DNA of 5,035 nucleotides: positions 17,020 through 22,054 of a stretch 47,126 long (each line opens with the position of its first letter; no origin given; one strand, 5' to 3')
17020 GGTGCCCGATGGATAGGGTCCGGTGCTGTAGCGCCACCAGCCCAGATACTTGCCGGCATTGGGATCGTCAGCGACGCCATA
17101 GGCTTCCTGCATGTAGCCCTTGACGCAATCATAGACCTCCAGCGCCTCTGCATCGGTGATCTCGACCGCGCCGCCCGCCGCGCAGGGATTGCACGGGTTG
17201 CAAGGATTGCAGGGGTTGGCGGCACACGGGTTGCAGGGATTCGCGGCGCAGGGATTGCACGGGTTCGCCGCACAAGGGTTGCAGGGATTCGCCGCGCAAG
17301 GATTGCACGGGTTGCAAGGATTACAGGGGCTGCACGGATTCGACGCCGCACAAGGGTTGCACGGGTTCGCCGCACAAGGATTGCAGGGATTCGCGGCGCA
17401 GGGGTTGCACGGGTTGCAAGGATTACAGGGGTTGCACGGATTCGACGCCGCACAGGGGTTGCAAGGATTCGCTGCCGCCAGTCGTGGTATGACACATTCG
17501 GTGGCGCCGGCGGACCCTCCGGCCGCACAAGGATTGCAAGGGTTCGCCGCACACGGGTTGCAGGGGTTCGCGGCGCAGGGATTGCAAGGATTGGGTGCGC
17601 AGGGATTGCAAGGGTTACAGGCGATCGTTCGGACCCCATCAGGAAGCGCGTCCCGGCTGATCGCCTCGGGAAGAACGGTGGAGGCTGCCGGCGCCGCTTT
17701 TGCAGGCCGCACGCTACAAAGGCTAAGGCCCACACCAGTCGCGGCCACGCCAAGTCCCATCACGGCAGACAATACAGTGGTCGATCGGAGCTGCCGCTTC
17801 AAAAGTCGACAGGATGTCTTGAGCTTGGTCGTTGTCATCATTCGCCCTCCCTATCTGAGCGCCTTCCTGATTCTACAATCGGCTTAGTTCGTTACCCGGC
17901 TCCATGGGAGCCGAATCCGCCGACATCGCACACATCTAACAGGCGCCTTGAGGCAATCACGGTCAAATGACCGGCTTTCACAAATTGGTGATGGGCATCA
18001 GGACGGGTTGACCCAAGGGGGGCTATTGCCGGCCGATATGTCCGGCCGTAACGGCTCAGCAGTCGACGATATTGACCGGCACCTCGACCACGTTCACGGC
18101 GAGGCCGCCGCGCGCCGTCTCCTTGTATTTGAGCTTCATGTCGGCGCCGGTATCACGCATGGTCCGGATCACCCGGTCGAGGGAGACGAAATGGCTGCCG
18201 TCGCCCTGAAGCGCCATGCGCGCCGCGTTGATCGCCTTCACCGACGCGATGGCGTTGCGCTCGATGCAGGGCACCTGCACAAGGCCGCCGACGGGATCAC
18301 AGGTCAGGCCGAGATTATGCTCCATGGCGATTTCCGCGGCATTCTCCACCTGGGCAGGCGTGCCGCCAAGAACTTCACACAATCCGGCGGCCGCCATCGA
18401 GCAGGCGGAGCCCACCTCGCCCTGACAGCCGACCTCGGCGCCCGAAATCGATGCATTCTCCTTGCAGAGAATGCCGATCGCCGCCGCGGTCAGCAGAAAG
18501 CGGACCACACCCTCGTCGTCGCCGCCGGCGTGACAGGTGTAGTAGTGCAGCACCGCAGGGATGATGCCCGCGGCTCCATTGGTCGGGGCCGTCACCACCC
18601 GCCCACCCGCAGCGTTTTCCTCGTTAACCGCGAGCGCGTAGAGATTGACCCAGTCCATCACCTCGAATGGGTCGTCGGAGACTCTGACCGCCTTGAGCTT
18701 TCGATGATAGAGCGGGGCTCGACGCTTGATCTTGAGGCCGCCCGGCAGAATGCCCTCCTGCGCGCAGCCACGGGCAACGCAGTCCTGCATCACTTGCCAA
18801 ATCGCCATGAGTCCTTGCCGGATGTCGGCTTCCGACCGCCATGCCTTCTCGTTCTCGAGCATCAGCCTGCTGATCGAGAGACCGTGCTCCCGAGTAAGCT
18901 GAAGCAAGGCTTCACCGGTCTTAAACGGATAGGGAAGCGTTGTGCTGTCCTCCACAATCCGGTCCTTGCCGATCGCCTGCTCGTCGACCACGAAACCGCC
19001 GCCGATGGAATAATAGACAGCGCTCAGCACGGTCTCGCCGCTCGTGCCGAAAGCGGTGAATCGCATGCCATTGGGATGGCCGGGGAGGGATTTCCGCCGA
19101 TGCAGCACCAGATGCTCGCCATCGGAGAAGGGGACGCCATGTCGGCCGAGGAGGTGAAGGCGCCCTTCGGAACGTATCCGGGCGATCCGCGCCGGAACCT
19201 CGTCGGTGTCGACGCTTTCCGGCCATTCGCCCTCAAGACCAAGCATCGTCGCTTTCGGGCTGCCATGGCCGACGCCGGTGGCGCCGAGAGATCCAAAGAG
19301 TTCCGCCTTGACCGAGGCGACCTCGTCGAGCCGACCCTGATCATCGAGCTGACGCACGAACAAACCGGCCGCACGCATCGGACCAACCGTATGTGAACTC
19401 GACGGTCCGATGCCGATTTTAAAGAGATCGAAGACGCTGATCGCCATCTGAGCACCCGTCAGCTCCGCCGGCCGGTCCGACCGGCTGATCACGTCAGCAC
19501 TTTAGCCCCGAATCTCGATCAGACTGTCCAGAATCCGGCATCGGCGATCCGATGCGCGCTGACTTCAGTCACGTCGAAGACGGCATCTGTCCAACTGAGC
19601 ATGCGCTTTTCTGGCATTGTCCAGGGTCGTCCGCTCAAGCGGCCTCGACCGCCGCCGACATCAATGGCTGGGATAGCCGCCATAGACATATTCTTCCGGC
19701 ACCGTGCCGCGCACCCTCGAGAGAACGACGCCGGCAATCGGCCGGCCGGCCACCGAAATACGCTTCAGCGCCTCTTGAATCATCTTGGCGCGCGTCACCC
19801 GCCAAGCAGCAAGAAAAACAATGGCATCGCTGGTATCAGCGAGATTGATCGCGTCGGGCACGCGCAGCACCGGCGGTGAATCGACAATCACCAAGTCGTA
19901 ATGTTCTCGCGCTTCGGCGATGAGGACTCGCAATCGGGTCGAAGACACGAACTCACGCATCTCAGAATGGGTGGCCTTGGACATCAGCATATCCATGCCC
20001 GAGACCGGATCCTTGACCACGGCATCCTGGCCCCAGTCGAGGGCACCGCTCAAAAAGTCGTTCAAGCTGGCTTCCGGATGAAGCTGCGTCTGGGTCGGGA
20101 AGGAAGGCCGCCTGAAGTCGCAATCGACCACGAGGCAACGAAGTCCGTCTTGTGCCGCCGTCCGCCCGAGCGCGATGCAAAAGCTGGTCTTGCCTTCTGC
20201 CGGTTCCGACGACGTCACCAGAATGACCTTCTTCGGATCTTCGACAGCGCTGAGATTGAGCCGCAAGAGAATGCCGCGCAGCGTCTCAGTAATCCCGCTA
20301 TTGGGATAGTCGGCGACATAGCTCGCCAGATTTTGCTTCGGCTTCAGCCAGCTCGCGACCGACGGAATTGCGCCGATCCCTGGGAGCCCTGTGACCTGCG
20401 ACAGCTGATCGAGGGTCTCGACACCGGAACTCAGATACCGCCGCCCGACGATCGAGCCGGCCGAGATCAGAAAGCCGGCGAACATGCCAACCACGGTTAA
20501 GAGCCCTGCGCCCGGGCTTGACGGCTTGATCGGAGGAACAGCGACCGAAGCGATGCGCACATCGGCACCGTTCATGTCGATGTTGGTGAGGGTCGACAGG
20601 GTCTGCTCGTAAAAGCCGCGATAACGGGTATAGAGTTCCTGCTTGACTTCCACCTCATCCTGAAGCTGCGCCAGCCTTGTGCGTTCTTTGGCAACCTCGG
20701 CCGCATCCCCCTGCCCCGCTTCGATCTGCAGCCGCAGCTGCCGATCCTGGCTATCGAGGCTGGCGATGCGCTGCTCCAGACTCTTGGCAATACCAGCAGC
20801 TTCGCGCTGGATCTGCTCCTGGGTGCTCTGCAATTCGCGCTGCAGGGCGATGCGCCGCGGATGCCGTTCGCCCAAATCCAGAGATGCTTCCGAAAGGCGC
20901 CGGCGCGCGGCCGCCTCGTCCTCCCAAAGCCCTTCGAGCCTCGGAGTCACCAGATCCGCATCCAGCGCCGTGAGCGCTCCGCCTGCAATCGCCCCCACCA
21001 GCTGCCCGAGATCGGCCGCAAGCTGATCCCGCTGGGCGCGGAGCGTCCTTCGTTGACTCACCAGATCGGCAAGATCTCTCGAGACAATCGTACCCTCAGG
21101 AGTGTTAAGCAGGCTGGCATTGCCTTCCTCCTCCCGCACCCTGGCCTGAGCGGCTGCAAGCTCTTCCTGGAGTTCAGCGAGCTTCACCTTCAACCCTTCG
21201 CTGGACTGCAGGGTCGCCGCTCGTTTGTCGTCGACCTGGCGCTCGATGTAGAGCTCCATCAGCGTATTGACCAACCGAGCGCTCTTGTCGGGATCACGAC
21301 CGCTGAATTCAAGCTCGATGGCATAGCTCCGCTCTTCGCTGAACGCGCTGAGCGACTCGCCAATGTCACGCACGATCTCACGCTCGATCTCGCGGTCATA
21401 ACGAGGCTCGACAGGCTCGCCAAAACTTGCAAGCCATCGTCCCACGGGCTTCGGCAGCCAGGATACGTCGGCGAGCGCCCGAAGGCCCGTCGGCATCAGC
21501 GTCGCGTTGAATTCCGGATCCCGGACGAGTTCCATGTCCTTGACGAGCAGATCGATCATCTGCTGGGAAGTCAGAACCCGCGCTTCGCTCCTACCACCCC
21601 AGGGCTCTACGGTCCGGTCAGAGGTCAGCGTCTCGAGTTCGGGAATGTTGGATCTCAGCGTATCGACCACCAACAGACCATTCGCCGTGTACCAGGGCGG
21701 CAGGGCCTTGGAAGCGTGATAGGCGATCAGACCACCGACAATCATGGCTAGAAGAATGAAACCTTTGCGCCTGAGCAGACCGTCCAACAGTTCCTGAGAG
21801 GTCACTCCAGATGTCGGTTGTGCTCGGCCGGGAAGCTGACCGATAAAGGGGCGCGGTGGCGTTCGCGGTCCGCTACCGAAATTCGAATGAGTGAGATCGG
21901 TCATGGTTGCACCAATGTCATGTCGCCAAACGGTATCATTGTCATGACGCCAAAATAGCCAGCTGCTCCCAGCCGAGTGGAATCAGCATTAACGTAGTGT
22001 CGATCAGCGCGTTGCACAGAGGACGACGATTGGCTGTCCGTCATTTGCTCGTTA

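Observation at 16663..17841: Secreted fusion of 34 Asn-Pro-Cys triplets to a cytochrome-P460-like haem domain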

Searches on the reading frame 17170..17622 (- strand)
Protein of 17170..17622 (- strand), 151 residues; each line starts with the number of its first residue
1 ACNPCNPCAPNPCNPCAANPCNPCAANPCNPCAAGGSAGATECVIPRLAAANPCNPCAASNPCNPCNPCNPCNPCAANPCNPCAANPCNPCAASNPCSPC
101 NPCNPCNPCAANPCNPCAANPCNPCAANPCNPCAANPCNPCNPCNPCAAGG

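Call 13: find_homologous_proteins(query=window:17170-17622:-, max_evalue=0.001)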
Query seq(151 aa) (151 aa): 1180 proteins with E <= 0.001 among 6031 candidates; the best 120 are listed.
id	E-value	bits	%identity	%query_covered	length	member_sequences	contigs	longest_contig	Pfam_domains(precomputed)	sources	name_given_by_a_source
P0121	5.4e-34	136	51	68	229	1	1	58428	-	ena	-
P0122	2.8e-26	110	64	51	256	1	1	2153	PF21342.3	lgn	-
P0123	8.0e-26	109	68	78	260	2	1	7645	PF21342.3,PF03150.20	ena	-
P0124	1.1e-23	102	71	72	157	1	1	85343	-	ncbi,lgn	-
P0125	1.6e-23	101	80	36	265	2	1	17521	PF21342.3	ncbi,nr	ncbi:MAG: cytochrome C peroxidase [Rhodospirillales bacterium]|nr:cytochrome C peroxidase [Rhodospir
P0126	1.4e-22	98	75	42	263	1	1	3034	PF21342.3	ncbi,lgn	ncbi:MAG: cytochrome C peroxidase [Myxococcota bacterium]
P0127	1.5e-22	98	44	99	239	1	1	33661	-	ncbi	ncbi:MAG: hypothetical protein ACE5JS_02750 [Nitrospinota bacterium]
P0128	1.8e-22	98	67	50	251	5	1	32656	PF21342.3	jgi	jgi:hypothetical protein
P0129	6.7e-20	90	50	68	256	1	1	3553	-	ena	-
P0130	1.9e-19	88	61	44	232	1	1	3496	-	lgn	-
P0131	4.5e-19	87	84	45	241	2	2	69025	PF16694.11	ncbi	-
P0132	2.2e-18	85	60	34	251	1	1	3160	PF21342.3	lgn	-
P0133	2.3e-18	85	34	94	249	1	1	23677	PF21342.3,PF03150.20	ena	-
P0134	2.4e-18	85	53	46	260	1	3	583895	PF21342.3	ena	-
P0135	2.4e-18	85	42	94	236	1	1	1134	-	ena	-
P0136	2.6e-18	84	55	50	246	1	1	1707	PF21342.3,PF03150.20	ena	-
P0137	2.6e-18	84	62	61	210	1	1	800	PF01476.27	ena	-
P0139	4.1e-18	84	42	94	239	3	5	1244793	-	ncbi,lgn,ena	-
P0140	4.8e-18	84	50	48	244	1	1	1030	PF21342.3,PF03150.20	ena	-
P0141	5.6e-18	83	53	46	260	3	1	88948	PF21342.3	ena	-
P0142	7.6e-18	83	69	19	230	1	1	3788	PF21342.3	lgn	-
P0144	1.1e-17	82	32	99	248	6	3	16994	PF21342.3,PF03150.20,PF02389.21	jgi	jgi:hypothetical protein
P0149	2.4e-17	81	42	92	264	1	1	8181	PF21342.3,PF02389.21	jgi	jgi:hypothetical protein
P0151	6.1e-17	80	64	39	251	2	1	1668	PF21342.3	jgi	-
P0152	1.2e-16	79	64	33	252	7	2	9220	PF21342.3,PF03150.20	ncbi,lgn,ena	-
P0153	1.3e-16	79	37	97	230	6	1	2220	PF21342.3,PF03150.20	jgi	jgi:hypothetical protein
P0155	2.0e-16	78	35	79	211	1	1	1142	PF21342.3,PF03150.20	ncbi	-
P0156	4.5e-16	77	65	50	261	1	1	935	PF21342.3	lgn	-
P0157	6.3e-16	77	67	46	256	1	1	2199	PF21342.3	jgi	jgi:hypothetical protein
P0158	6.6e-16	77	71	68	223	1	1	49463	PF21342.3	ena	-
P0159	1.2e-15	76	85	42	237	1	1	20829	PF04264.19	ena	-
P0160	1.5e-15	75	55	49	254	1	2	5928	PF21342.3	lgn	-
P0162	2.1e-15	75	62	34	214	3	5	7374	PF21342.3,PF03150.20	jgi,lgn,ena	-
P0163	3.3e-15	74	68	52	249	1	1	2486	PF21342.3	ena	-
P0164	3.6e-15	74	56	44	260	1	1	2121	PF21342.3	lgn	-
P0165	4.7e-15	74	69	45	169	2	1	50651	PF21342.3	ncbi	-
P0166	7.5e-15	73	59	54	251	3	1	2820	PF21342.3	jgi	jgi:hypothetical protein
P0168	1.3e-14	72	70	28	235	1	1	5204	PF21342.3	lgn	-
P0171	8.0e-14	70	66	51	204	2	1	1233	PF21342.3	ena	-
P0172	1.2e-13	69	40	52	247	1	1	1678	PF21342.3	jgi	jgi:cytochrome c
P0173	1.3e-13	69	36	93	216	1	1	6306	PF21342.3,PF03150.20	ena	-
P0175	1.9e-13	69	39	97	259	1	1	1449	PF21342.3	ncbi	-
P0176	2.3e-13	68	47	42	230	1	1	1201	PF21342.3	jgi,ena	-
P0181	6.7e-13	67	62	34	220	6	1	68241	PF21342.3,PF03150.20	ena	-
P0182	6.8e-13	67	63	58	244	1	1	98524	-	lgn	-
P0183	6.9e-13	67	52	50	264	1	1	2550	PF21342.3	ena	-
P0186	1.0e-12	66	55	54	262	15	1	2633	PF21342.3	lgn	-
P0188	1.3e-12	66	47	52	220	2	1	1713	PF21342.3,PF03150.20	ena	-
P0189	1.4e-12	66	29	95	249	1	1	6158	PF21342.3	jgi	jgi:hypothetical protein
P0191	1.7e-12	65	60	38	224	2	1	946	PF21342.3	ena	-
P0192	1.7e-12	65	58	71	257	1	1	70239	PF21342.3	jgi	-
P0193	2.3e-12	65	53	46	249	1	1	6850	PF21342.3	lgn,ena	-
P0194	2.5e-12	65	69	36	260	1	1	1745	PF21342.3,PF03150.20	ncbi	-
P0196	2.8e-12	65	65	34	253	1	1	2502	PF21342.3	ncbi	-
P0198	3.2e-12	65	57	58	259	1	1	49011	PF21342.3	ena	-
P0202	3.8e-12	64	34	90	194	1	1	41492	PF21342.3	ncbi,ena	-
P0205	4.4e-12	64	49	52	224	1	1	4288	PF21342.3,PF02389.21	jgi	-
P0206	4.5e-12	64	66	33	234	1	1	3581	PF21342.3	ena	-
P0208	6.3e-12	64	49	46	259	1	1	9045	PF21342.3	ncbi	-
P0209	7.5e-12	63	82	32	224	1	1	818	PF10517.15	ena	-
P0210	7.9e-12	63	72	35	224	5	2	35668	PF21342.3,PF03150.20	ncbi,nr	ncbi:MAG: cytochrome C peroxidase [bacterium]|nr:cytochrome C peroxidase [bacterium]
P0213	9.6e-12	63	34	94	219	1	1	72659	PF21342.3,PF03150.20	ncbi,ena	-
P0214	9.9e-12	63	49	61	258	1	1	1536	PF21342.3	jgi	-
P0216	1.1e-11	63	45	41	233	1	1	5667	PF21342.3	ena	-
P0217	1.1e-11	63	55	43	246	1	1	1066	PF21342.3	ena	-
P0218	1.3e-11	63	56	34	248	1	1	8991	PF21342.3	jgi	jgi:hypothetical protein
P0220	1.4e-11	62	60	34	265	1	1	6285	PF21342.3,PF03150.20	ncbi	-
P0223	1.9e-11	62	87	20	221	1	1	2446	PF21342.3,PF03150.20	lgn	-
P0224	2.0e-11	62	48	49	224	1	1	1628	PF21342.3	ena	-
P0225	2.1e-11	62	62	31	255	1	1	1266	PF21342.3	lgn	-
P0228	2.2e-11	62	36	92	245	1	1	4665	PF21342.3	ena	-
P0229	2.3e-11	62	61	50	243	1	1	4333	PF21342.3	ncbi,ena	-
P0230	2.4e-11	62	37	98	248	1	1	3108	PF21342.3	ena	-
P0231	2.5e-11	62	48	70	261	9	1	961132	-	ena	-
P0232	2.8e-11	61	65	26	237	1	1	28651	PF21342.3,PF03150.20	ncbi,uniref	ncbi:cytochrome c peroxidase, partial [Sedimenticola sp.]|uniref:c-type cytochrome n=1 Tax=Sedimenti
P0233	2.8e-11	61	48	62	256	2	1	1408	PF21342.3,PF02389.21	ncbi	-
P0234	2.9e-11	61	40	95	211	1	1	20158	PF21342.3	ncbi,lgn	-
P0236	3.4e-11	61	36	100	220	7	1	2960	PF21342.3,PF03150.20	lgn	-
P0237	3.6e-11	61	26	97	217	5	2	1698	PF21342.3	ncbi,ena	-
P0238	3.7e-11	61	53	48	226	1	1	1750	PF21342.3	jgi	jgi:hypothetical protein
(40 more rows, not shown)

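Call 28: search_protein_families(library=pfam, proteins=[P0123, P0125, P0127, P0159, P0137, P0209, P0231, P0182], max_evalue=0.01)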
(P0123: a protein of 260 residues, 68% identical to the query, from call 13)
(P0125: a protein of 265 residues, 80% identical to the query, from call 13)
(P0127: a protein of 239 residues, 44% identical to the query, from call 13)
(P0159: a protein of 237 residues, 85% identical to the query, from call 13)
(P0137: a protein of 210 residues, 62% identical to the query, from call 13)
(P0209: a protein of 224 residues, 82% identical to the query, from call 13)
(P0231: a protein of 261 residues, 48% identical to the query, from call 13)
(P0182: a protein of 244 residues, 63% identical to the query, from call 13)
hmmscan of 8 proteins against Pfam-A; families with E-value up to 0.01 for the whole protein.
P0123 (260 aa): 3 families
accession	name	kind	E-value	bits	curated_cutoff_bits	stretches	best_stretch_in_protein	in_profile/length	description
PF21342.2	SoxA-TsdA_cyt-c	-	2.8e-07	30.9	27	1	165-256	2-85/88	SoxA/TsdA, cytochrome c domain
PF03150.19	CCP_MauG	-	5e-06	27.7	25.6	1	162-190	4-32/149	Di-haem cytochrome c peroxidase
PF02948.20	Amelogenin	-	2.9e-05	25.2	27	1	42-142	74-175/179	Amelogenin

P0125 (265 aa): 2 families
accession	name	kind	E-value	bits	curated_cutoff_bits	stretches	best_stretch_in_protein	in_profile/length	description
PF21342.2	SoxA-TsdA_cyt-c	-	1e-06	29.1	27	1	133-219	1-81/88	SoxA/TsdA, cytochrome c domain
PF03150.19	CCP_MauG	-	6.8e-05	24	25.6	1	132-162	5-36/149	Di-haem cytochrome c peroxidase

P0127 (239 aa): 0 families

P0159 (237 aa): 1 family
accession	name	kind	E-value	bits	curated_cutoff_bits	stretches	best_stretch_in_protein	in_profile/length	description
PF04264.18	YceI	-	3.2e-14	54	23.7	1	111-208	18-102/150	YceI-like domain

P0137 (210 aa): 1 family
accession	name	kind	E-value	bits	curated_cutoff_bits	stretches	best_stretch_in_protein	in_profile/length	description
PF01476.26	LysM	-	1.9e-07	31.3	20.9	1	73-119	1-43/43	LysM domain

P0209 (224 aa): 1 family
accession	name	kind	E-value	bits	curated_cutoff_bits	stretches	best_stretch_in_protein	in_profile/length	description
PF10517.14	DM13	-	6.2e-17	62.6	25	1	123-221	6-105/105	Electron transfer DM13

P0231 (261 aa): 0 families

P0182 (244 aa): 0 families

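Call 52: find_encoding_contigs(protein=P0134, flank=7000, max_places=2)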
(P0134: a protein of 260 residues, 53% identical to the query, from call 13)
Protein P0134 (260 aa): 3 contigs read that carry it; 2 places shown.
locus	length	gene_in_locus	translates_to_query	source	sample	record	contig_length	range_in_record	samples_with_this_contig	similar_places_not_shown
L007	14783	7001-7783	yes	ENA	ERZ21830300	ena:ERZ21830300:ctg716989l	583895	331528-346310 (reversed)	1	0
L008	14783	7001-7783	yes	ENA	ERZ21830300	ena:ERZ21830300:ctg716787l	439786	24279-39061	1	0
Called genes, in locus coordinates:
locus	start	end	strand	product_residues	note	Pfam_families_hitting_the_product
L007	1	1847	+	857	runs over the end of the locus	PF04174:CP_ATPgrasp_1, PF14403:CP_ATPgrasp_2, PF04168:Alpha-E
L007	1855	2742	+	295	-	PF08379:Bact_transglu_N, PF01841:Transglut_core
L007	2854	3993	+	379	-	PF03480:DctP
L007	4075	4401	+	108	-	-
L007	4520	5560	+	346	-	-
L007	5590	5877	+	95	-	PF24696:UGSC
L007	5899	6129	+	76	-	PF24696:UGSC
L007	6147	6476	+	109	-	PF11969:DcpS_C, PF01230:HIT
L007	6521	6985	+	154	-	-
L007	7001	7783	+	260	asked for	PF21342:SoxA-TsdA_cyt-c (weak)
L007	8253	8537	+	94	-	-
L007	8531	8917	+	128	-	PF00034:Cytochrom_C, PF13442:Cytochrome_CBB3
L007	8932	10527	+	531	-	PF00501:AMP-binding, PF13193:AMP-binding_C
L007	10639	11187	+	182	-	PF11290:DUF3090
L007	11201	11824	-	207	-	PF07466:DUF1517 (weak)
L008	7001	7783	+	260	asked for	PF21342:SoxA-TsdA_cyt-c (weak)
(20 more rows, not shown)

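Call 55: find_encoding_contigs(protein=P0139, flank=6000, max_places=2)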
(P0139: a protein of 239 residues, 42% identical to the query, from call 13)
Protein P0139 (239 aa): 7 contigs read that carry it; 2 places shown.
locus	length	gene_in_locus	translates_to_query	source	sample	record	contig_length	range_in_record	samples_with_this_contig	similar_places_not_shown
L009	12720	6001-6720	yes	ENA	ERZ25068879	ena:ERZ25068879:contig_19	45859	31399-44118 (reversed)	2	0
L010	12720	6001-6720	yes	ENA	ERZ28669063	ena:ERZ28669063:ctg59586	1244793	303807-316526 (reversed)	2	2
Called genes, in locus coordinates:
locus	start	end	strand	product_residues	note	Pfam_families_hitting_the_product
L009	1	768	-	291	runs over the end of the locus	-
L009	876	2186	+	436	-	PF02812:ELFV_dehydrog_N, PF00208:ELFV_dehydrog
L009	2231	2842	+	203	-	PF08534:Redoxin, PF00578:AhpC-TSA, PF00085:Thioredoxin (weak), PF13098:Thioredoxin_2 (weak), PF13905:Thioredoxin_8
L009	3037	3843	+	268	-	-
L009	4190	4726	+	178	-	PF14686:fn3_3 (weak), PF13620:CarboxypepD_reg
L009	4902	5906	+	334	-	PF14870:PSII_BNR (faint), PF25852:DUF6242_C (faint), PF02012:BNR (faint), PF15902:Sortilin-Vps10 (weak)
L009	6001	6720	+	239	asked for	-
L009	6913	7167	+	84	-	-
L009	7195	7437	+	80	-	-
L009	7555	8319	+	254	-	PF00034:Cytochrom_C (weak), PF13442:Cytochrome_CBB3, PF00034:Cytochrom_C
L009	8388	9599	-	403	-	PF14522:Cytochrome_C7 (faint), PF22113:Mtrc-MtrF_II-IV_dom (faint), PF13435:Cytochrome_C554 (faint)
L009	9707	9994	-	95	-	-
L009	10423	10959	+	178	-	PF00994:MoCF_biosynth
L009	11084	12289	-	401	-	-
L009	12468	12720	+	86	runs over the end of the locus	-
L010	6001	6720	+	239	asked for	-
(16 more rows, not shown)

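Call 70: search_solved_structures(query=window:17170-17622:-, max_evalue=10, show_alignments=2)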
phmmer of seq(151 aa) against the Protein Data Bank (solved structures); distinct sequences matched with E-value up to 10: 0.

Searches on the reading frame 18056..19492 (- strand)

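Call 67: search_protein_families(library=pfam, proteins=[window:18056-19492:-], max_evalue=0.00001)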
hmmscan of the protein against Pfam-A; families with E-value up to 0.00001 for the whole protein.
window:18056-19492:- (478 aa): 2 families
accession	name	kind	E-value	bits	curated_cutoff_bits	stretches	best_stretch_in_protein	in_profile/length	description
PF03313.21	SDH_alpha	-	2.7e-96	322.7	26.4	1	202-465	1-260/260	Serine dehydratase alpha chain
PF03315.21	SDH_beta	-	3e-61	206.7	26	1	19-172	1-154/155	Serine dehydratase beta chain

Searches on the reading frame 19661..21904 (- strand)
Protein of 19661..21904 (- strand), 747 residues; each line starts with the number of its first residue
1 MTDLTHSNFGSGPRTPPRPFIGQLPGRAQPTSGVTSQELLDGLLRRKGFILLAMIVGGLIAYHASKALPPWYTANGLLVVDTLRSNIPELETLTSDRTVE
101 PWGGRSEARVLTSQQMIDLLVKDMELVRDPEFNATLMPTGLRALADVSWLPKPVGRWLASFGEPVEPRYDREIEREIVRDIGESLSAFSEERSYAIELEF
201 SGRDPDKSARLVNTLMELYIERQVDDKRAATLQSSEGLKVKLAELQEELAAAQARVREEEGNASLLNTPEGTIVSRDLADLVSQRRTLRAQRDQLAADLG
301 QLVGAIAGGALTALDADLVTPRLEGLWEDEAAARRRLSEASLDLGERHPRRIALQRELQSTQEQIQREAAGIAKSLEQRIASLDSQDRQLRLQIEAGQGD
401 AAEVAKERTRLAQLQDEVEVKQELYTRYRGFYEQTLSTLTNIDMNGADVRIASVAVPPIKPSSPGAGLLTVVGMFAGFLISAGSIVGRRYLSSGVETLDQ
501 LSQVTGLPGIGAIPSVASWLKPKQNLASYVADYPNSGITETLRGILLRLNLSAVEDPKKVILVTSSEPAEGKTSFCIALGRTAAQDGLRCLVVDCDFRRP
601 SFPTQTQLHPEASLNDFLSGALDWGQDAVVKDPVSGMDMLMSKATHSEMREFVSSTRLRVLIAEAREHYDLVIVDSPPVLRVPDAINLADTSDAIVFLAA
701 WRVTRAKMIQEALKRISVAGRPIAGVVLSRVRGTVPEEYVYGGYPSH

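Call 67: search_protein_families(library=pfam, proteins=[window:19661-21904:-], max_evalue=0.00001)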
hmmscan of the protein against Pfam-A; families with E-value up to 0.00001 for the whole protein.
window:19661-21904:- (747 aa): 3 families
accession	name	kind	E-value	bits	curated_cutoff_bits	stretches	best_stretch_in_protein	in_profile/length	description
PF13614.12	AAA_31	-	7.1e-09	36.3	27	1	559-696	2-145/177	AAA domain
PF13807.11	GNVR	-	1.3e-06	28.7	27.7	1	408-489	4-81/82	G-rich domain on putative tyrosine kinase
PF01656.29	CbiA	-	7.4e-06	26.4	25.4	0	563-734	3-86/125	CobQ/CobB/MinD/ParA nucleotide binding domain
